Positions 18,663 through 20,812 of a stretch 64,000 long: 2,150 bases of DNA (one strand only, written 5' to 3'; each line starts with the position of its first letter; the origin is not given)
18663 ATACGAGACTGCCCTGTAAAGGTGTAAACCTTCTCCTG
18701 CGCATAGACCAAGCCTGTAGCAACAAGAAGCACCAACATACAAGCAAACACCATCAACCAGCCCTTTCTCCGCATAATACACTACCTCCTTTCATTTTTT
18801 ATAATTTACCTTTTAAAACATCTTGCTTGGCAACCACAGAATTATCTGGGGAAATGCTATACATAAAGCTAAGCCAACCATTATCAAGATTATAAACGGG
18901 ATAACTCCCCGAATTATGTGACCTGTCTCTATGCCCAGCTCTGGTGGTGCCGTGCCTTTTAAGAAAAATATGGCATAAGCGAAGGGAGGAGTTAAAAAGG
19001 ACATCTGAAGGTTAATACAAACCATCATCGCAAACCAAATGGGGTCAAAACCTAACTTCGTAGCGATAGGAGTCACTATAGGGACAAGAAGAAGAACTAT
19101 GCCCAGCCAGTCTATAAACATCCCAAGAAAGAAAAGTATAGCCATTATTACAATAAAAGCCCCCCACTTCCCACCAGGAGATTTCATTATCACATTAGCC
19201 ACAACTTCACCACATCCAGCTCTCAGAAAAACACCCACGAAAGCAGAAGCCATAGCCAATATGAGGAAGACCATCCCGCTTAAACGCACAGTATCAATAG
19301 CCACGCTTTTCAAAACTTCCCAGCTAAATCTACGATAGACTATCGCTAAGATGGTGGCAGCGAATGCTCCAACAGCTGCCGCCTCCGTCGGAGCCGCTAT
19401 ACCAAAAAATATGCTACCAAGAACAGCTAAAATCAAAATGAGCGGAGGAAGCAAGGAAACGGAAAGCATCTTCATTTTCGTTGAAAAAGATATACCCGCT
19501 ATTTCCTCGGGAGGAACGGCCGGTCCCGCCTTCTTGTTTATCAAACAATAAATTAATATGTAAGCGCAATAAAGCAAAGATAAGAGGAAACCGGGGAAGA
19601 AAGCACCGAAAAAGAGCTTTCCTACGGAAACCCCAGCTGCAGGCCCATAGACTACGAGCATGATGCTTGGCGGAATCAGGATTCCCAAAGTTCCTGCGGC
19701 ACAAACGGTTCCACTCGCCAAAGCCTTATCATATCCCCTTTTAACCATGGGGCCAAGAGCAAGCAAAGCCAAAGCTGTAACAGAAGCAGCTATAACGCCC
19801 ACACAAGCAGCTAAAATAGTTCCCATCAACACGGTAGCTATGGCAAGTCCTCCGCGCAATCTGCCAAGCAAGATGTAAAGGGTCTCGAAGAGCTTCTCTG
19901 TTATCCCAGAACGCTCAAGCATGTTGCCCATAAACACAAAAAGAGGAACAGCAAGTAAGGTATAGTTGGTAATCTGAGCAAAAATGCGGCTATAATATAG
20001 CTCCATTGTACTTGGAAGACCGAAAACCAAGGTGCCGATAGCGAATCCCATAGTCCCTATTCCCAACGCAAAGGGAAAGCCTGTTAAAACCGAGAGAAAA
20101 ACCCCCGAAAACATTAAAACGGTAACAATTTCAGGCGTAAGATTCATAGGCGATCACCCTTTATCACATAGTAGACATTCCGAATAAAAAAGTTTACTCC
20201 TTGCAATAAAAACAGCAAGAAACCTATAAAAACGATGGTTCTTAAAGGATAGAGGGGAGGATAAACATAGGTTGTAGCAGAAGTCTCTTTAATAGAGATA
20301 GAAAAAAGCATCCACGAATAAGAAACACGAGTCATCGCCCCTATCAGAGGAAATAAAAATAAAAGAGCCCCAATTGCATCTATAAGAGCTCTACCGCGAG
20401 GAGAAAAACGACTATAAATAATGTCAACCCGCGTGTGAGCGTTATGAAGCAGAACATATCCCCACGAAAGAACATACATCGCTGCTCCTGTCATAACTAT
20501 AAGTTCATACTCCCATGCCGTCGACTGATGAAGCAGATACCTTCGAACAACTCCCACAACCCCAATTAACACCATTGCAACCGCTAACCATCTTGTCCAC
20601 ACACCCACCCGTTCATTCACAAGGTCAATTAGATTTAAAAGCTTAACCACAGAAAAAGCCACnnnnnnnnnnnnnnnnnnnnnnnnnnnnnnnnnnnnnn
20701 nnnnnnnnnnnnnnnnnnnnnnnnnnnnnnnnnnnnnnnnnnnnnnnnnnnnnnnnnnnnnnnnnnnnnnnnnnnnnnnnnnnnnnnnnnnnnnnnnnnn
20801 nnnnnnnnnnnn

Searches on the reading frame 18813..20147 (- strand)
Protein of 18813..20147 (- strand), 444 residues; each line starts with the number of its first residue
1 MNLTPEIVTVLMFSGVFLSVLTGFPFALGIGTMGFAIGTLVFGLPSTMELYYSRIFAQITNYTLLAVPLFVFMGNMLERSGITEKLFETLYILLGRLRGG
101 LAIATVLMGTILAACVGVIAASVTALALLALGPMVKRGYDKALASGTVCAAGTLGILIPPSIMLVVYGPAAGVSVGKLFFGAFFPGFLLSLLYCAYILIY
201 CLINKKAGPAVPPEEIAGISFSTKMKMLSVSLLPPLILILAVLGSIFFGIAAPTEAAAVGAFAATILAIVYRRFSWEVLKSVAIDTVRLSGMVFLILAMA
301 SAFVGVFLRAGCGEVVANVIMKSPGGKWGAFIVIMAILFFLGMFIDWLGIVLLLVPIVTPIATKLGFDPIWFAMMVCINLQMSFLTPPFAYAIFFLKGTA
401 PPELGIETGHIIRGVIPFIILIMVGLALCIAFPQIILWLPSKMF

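Call 5: search_protein_families(library=pfam, proteins=[window:18813-20147:-])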
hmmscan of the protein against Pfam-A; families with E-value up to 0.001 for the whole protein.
window:18813-20147:- (444 aa): 2 families
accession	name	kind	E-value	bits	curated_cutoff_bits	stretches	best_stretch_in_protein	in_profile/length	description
PF06808.19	DctM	-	1.2e-80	271.9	23.8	1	15-435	3-413/413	Tripartite ATP-independent periplasmic transporter, DctM component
PF03600.22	CitMHS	-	1.2e-06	28.3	31.9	1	247-428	24-177/336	Citrate transporter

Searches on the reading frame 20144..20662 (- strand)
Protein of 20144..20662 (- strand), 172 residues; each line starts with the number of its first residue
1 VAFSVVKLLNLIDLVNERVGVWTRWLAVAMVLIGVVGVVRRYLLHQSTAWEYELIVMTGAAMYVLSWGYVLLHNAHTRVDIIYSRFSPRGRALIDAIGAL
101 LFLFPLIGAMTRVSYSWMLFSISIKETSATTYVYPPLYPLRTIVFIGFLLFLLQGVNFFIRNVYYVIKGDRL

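Call 5: search_protein_families(library=pfam, proteins=[window:20144-20662:-])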
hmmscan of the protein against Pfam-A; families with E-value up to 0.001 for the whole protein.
window:20144-20662:- (172 aa): 1 family
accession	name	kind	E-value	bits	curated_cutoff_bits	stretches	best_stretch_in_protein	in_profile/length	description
PF04290.18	DctQ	-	1.9e-18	67.1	28.3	1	30-162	1-129/132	Tripartite ATP-independent periplasmic transporters, DctQ component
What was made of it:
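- Checked: DctQ/M/P at 17732-20662 is confirmed (call 5).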
